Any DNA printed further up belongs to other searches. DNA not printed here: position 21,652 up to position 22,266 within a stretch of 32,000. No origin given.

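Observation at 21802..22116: Exported 16-Cys, Met-rich lipoprotein with a CC-x-C repeat pattern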

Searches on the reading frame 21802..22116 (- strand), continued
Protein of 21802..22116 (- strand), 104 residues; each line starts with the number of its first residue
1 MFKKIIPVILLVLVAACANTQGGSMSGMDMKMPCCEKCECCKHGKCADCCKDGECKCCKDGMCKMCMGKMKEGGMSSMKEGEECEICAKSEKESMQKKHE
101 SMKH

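Call 34: search_protein_families(library=ncbifam, proteins=[L011:8561-10768:+, L011:8304-8561:+, L009:4942-6564:+, L009:6506-7288:+, L009:7309-7974:+], max_evalue=0.001)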
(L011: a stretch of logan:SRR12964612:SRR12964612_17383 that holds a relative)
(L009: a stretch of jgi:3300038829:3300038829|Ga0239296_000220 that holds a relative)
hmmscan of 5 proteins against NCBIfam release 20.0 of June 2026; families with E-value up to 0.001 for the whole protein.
L011:8561-10768:+ (735 aa): 26 families (the best 25 are shown)
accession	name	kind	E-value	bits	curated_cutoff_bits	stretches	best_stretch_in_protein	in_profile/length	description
NF007952.0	PRK10671.1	equivalog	1.1e-206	688.7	1316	1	78-730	186-831/838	copper-exporting P-type ATPase CopA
TIGR01525.1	ATPase-IB_hvy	subfamily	3e-188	627.2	346.25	1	148-730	1-560/560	heavy metal translocating P-type ATPase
TIGR01511.1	ATPase-IB1_Cu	subfamily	2.4e-182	607.6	397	1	129-731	1-542/542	copper-translocating P-type ATPase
TIGR01512.1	ATPase-IB2_Cd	subfamily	2.6e-124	415.7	313.5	2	180-512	13-308/494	cadmium family heavy metal-translocating P-type ATPase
NF008262.1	PRK11033.1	equivalog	2.1e-115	386.8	1005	1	178-731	188-728/731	zinc/cadmium/mercury/lead-transporting ATPase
NF033775.1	P_type_ZntA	exception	3.4e-100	336.4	1240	1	186-730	201-728/732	Zn(II)/Cd(II)/Pb(II) translocating P-type ATPase ZntA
TIGR01494.1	ATPase_P-type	subfamily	1e-90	304.5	62.3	1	191-698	1-463/478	HAD-IC family P-type ATPase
TIGR01497.1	kdpB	equivalog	3e-64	217.3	527.9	1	158-653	40-546/675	potassium-transporting ATPase subunit KdpB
TIGR01647.1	ATPase-IIIA_H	equivalog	2.1e-56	191.5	615.5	2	186-594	55-483/755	plasma-membrane proton-efflux P-type ATPase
NF010609.0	PRK14010.1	equivalog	7.9e-52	176.3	1323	1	154-653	36-541/673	K(+)-transporting ATPase subunit B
TIGR01517.1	ATPase-IIB_Ca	equivalog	5.3e-44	150.6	507.05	3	225-447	158-386/882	calcium-translocating P-type ATPase, PMCA-type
TIGR01522.1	ATPase-IIA2_Ca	equivalog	2.3e-41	141.5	798.3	3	599-683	571-656/854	calcium-transporting P-type ATPase, PMR1-type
TIGR01116.1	ATPase-IIA1_Ca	equivalog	9.2e-37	126.6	703.4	2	546-681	459-609/799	calcium-translocating P-type ATPase, SERCA-type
TIGR01657.1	P-ATPase-V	hypoth_equivalog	4.3e-36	123.9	618.25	4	597-641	784-828/1055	ATP13A2 family polyamine export P-type ATPase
TIGR01524.1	ATPase-IIIB_Mg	equivalog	8.3e-36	123.2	610.75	3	186-476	88-397/867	magnesium-translocating P-type ATPase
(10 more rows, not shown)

L011:8304-8561:+ (85 aa): 0 families

L009:4942-6564:+ (540 aa): 9 families
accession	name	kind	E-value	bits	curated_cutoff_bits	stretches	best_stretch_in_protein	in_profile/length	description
TIGR01480.1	copper_res_A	subfamily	1.1e-196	654.9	478.95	2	22-366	42-390/593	copper resistance system multicopper oxidase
TIGR03388.1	ascorbase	equivalog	2.2e-41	142.1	614.8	3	46-169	22-149/542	L-ascorbate oxidase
NF008205.1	PRK10965.1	equivalog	3.2e-34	118.6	525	2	26-140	46-162/529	multicopper oxidase CueO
TIGR03389.1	laccase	equivalog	8.4e-33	113.9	558.9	3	23-174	1-156/539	laccase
TIGR03390.1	ascorbOXfungal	equivalog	4.2e-29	101.4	445.35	1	33-307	16-267/538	L-ascorbate oxidase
NF008135.0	PRK10883.1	equivalog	2.8e-13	49.2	581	1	33-137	53-155/471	cell division protein FtsP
TIGR02376.1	Cu_nitrite_red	equivalog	3.1e-13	49.8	296.3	1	24-167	26-176/326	copper-containing nitrite reductase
NF045554.1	AmiPhnlOxPhsA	equivalog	2.9e-05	22.8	950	0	475-520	526-572/581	O-aminophenol oxidase PhsA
TIGR03095.1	rusti_cyanin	equivalog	0.00088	19.5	146.7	0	107-140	115-146/148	rusticyanin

L009:6506-7288:+ (260 aa): 0 families

L009:7309-7974:+ (221 aa): 5 families
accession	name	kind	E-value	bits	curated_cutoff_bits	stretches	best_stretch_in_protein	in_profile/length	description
TIGR02656.1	cyanin_plasto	equivalog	2.4e-17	63.2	87.85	1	35-116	11-98/99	plastocyanin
TIGR02375.1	pseudoazurin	equivalog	1.1e-13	50.9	109.85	1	35-136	9-107/116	pseudoazurin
TIGR02657.1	amicyanin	equivalog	3e-13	50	110.2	1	36-107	7-75/83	amicyanin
NF007348.0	PRK09838.1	subfamily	5.1e-13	49.1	143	1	127-205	22-99/115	cation efflux system protein CusF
TIGR03102.1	halo_cynanin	subfamily_domain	7.2e-11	42.2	93.8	1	37-116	38-114/115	halocyanin domain-containing protein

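Call 39: search_protein_families(library=pfam, proteins=[window:21802-22116:-, P0067, P0082, P0011], max_evalue=10)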
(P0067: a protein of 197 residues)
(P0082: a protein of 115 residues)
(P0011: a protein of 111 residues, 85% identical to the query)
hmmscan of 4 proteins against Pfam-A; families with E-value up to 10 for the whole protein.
window:21802-22116:- (104 aa): 0 families

P0067 (197 aa): 0 families

P0082 (115 aa): 2 families
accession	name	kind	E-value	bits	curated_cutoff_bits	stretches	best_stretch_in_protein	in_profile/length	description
PF20606.3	DUF6799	-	0.24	11.6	26.8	1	29-43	4-18/63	Domain of unknown function (DUF6799)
PF22859.1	IBIN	-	0.65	10.3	27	1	4-19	2-17/41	Induced by infection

P0011 (111 aa): 0 families

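Call 45: search_dna_similar(query=window:21802-22116:-, collection=plasmids, mode=protein, max_evalue=0.01, max_rows=15)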
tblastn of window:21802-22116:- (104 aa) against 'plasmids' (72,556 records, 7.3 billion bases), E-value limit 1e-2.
No match.

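Call 49: find_related_loci(query=A1, collection=viral_contigs, flank=10000)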
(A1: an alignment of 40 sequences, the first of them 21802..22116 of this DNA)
Query A1 (104 aa) in viral_contigs; peptide patterns used: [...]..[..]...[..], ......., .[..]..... (x = any residue, [..] = any of these).
34 stretches matched a pattern; 3 encode a relative of the query (tblastn E <= 1e-3); 3 distinct loci.
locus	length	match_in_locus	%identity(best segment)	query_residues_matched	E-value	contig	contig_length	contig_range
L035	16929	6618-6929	88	1-104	5e-49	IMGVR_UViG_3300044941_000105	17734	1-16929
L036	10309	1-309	88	1-104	8e-47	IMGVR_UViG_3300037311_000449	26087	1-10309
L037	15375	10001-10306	86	1-104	2e-45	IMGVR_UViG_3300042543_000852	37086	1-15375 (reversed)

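Call 53: search_protein_families(library=pfam, proteins=[L030:7118-7984:+, L030:5613-6980:-, L030:8313-8921:-, L030:8918-9310:-, L030:9307-9855:-, L030:9852-11741:-, L030:4526-5326:+], max_evalue=0.1)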
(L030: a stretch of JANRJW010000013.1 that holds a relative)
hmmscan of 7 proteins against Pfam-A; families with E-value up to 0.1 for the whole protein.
L030:7118-7984:+ (288 aa): 2 families
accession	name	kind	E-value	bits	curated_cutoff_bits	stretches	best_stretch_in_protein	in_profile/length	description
PF00800.23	PDT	-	4.6e-55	186.7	25.2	1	13-188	1-179/181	Prephenate dehydratase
PF01842.31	ACT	-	0.046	14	27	1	214-268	13-65/66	ACT domain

L030:5613-6980:- (455 aa): 1 family
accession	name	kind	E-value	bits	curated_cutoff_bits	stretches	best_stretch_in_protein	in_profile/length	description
PF01474.22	DAHP_synth_2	-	4.6e-203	675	27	1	10-447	1-438/438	Class-II DAHP synthetase family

L030:8313-8921:- (202 aa): 8 families
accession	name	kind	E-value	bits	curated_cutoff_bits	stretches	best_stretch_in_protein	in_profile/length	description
PF23914.1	TPR_CcmH_CycH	-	1.6e-12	48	42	1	78-190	44-156/158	Cytochrome c-type biogenesis protein H TPR domain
PF13432.12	TPR_16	-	1.6e-05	25.7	32.7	1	90-139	3-50/65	Tetratricopeptide repeat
PF14559.12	TPR_19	-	3e-05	24.7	25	0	76-126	17-67/68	Tetratricopeptide repeat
PF13428.12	TPR_14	-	0.0023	18.9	23.5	0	85-127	2-44/44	Tetratricopeptide repeat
PF13567.11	DUF4131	-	0.0071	16.5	31.6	1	4-74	7-77/165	Domain of unknown function (DUF4131)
PF07719.23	TPR_2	-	0.02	15.4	27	1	85-113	2-30/34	Tetratricopeptide repeat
PF00515.34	TPR_1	-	0.039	14.2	27.8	0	85-111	2-28/34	Tetratricopeptide repeat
PF03706.18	LPG_synthase_TM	-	0.06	13.2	33.4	1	4-93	121-211/302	Lysylphosphatidylglycerol synthase TM region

L030:8918-9310:- (130 aa): 1 family
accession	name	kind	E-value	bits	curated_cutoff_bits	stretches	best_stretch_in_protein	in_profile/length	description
PF03918.19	CcmH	-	2.3e-41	140.8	25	1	9-129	2-122/143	Cytochrome C biogenesis protein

L030:9307-9855:- (182 aa): 5 families
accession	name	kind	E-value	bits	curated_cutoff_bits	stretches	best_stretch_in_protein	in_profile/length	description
PF08534.16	Redoxin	-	2e-14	54.1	26.6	1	48-161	10-135/148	Redoxin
PF00578.27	AhpC-TSA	-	1e-11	45.3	26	1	47-156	8-123/124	AhpC/TSA family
PF13905.12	Thioredoxin_8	-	0.00056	20.6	27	1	66-154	1-94/94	Thioredoxin-like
PF00085.26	Thioredoxin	-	0.001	19.5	23.5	1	68-104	20-58/103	Thioredoxin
PF24286.1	DUF7474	-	0.097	13.1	27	0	97-130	129-161/194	Family of unknown function (DUF7474)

L030:9852-11741:- (629 aa): 2 families
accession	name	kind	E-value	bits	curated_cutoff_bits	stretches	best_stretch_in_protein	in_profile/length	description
PF16327.10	CcmF_C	-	1e-73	248.8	28.7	1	315-624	1-320/323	Cytochrome c-type biogenesis protein CcmF C-terminal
PF01578.25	Cytochrom_C_asm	-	6.1e-45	153.9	29.9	1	83-295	1-206/212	Cytochrome C assembly protein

L030:4526-5326:+ (266 aa): 3 families
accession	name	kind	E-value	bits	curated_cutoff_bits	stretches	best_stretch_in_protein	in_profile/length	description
PF00535.33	Glycos_transf_2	-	5.3e-19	69.2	23.3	1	21-167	1-155/168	Glycosyl transferase family 2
PF13704.12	Glyco_tranf_2_4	-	1.2e-06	29.4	27.5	1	28-102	2-84/98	Glycosyl transferase family 2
PF13641.12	Glyco_tranf_2_3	-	0.012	16.1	27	1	20-104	3-101/230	Glycosyltransferase like family 2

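Call 54: find_encoding_contigs(protein=P0059, flank=6000, max_places=2)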
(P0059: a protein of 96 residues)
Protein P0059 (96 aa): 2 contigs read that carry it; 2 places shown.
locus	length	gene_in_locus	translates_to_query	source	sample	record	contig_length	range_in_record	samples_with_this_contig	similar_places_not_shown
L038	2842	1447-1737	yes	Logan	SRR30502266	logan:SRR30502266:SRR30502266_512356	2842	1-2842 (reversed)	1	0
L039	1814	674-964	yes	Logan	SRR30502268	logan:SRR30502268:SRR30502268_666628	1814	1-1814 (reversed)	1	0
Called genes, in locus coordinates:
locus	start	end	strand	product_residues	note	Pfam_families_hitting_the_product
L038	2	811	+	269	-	?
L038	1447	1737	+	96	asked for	-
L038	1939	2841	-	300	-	?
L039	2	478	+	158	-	?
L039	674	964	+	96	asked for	-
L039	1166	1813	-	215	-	?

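Call 55: find_encoding_contigs(protein=P0064, flank=6000, max_places=2)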
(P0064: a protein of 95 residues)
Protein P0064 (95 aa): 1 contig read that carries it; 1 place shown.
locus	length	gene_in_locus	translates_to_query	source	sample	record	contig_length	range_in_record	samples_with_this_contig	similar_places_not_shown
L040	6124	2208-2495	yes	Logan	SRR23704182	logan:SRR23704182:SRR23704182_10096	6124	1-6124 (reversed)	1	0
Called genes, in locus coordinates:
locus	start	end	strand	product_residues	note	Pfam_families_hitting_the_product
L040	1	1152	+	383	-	?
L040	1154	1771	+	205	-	PF01545:Cation_efflux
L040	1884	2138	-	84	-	-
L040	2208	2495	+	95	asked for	-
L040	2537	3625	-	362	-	PF00589:Phage_integrase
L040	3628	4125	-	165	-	PF12728:HTH_17 (weak), PF18930:DUF5679 (faint)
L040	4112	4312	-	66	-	PF12728:HTH_17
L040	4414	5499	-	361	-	-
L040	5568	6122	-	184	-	?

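Call 56: find_encoding_contigs(protein=P0082, flank=6000, max_places=2)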
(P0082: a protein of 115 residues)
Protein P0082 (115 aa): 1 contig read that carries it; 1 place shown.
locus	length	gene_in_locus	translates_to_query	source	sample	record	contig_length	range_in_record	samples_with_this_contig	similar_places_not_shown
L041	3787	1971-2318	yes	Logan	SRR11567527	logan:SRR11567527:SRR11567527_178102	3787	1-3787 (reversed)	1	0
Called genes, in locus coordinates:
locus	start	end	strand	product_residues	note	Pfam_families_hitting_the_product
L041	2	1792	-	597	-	?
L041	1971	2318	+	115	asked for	-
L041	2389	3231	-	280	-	PF03239:FTR1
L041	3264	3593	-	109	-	PF13473:Cupredoxin_1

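Call 66: search_protein_families(library=pfam, proteins=[L035:6116-6601:+, L011:8304-8561:+, L035:6950-7384:-, L035:7387-7812:-], max_evalue=0.01)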
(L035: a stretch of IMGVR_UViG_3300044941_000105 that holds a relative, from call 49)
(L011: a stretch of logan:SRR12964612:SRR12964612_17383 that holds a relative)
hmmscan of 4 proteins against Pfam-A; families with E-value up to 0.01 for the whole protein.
L035:6116-6601:+ (161 aa): 1 family
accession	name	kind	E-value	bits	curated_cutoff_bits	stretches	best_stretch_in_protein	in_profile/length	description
PF14342.11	DUF4396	-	4.7e-35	121.5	27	1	26-158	3-141/141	Domain of unknown function (DUF4396)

L011:8304-8561:+ (85 aa): 1 family
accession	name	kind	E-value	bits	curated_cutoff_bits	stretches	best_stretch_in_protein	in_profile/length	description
PF11666.13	DUF2933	-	1.6e-18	67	21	1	21-69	2-50/52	Protein of unknown function (DUF2933)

L035:6950-7384:- (144 aa): 1 family
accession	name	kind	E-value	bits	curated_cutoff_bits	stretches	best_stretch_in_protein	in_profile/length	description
PF00959.24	Phage_lysozyme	-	1.1e-42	145.8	22.3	1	13-138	1-125/125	Phage lysozyme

L035:7387-7812:- (141 aa): 1 family
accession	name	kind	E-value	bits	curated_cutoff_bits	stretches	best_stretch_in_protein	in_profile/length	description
PF11351.13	GTA_holin_3TM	-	0.0017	19.3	24.8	1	31-132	22-122/123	Holin of 3TMs, for gene-transfer release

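Call 70: search_dna_similar(query=window:21802-22116:-, collection=phages, mode=protein, max_evalue=0.01, max_rows=10)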
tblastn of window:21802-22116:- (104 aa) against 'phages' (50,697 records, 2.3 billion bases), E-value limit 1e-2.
No match.
